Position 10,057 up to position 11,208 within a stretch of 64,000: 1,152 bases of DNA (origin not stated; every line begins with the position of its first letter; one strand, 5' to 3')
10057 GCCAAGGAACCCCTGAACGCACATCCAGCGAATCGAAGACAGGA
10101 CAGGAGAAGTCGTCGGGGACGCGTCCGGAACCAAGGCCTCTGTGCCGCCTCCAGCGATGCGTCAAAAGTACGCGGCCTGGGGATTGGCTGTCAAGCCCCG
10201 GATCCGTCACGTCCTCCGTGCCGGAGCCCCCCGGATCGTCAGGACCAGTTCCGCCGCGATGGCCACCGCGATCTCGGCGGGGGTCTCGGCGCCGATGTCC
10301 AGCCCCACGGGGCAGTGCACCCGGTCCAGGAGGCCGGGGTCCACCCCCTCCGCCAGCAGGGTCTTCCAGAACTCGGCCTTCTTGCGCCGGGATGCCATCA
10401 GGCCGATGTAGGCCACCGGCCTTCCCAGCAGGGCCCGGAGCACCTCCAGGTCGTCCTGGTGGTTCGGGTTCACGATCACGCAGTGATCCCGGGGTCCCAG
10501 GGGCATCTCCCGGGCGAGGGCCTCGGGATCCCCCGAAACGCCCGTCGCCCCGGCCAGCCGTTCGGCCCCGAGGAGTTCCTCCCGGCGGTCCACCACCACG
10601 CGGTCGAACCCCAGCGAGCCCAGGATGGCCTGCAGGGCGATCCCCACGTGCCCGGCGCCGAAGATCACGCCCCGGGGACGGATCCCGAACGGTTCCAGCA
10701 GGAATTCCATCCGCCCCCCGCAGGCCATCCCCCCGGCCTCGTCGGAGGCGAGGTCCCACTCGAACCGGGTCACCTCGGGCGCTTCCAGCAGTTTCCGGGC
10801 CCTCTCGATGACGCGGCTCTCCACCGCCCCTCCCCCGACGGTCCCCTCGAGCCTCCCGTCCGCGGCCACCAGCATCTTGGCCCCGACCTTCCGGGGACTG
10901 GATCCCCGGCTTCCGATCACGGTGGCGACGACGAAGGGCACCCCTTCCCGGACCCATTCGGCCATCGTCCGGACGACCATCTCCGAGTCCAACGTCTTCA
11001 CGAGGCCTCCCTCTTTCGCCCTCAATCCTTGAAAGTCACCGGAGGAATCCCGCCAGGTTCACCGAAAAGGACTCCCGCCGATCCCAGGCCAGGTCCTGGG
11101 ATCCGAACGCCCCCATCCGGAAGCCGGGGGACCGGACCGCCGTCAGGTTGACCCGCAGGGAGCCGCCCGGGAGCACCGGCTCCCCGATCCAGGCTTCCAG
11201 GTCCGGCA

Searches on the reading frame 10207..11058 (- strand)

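Call 49: search_protein_families(library=pfam, proteins=[window:10207-11058:-], max_evalue=0.0001)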
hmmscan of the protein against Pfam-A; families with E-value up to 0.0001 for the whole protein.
window:10207-11058:- (283 aa): 2 families
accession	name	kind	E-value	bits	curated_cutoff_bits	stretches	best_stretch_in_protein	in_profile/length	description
PF13478.12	XdhC_C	-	6.8e-37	127.2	29.7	1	131-271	2-125/125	XdhC Rossmann domain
PF02625.21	XdhC_CoxI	-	3.5e-24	84.9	24.3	1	35-93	1-59/68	XdhC and CoxI family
